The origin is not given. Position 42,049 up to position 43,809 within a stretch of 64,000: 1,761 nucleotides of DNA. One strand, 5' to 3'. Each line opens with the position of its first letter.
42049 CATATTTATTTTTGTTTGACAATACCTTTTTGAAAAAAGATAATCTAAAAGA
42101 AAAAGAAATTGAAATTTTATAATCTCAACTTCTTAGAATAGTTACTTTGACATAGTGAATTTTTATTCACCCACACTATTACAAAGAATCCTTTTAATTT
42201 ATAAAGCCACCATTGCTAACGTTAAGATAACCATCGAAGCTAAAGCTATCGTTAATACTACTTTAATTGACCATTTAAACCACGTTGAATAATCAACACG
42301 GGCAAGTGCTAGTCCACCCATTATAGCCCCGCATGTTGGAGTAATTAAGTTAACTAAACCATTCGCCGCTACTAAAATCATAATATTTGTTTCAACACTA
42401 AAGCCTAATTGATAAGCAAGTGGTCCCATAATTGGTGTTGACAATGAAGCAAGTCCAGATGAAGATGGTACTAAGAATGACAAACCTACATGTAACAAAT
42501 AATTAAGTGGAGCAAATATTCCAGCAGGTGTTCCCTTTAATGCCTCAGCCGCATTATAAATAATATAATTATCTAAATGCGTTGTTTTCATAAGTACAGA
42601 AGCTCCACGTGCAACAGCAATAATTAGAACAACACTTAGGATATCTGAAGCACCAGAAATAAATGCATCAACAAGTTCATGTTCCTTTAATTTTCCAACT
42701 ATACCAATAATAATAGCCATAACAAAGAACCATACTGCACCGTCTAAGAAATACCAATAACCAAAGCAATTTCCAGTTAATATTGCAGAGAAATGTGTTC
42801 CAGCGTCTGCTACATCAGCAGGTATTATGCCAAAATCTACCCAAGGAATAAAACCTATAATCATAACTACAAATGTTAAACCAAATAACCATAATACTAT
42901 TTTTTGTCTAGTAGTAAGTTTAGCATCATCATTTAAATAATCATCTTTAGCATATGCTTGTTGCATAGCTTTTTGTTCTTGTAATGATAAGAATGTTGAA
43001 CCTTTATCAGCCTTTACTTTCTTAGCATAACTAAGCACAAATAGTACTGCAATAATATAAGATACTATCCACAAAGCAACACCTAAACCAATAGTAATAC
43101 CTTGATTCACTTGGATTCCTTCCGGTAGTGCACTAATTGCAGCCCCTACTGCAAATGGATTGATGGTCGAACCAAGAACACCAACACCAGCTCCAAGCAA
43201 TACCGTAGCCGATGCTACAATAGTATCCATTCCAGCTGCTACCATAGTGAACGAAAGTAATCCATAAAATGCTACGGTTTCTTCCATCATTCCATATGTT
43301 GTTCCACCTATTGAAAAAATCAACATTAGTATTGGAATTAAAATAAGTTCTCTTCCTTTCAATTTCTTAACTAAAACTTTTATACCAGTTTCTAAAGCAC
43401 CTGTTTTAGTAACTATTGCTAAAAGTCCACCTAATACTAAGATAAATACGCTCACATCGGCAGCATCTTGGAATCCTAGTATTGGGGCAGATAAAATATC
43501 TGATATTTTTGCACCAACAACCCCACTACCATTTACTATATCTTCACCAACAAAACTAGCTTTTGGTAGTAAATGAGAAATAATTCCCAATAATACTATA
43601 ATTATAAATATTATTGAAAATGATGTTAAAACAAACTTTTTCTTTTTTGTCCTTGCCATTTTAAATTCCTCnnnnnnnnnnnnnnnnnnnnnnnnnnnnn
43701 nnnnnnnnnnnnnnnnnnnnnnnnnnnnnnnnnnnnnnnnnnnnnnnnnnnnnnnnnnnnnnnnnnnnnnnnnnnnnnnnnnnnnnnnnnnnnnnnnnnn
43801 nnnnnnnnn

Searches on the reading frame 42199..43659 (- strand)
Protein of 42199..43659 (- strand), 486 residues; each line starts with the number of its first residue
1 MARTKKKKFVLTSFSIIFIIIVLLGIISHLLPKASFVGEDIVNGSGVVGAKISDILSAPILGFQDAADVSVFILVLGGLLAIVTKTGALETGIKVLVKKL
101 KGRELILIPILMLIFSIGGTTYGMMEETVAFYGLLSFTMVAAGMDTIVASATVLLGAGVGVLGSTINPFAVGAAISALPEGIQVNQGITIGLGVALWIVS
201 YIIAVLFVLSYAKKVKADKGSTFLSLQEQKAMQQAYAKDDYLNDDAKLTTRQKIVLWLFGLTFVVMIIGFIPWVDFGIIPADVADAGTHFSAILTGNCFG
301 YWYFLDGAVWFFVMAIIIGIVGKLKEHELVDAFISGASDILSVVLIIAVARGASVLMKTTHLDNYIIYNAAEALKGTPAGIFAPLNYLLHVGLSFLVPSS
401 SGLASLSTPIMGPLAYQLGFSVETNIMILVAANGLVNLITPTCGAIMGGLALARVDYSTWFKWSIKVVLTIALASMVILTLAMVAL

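Call 10: search_protein_families(library=pfam, proteins=[window:42199-43659:-], max_evalue=0.001)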
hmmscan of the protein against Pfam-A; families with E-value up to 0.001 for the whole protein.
window:42199-43659:- (486 aa): 1 family
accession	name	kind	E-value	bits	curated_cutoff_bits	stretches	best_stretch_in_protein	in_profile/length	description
PF03606.21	DcuC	-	1.6e-81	274.6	23.1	1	27-482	18-459/461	C4-dicarboxylate anaerobic carrier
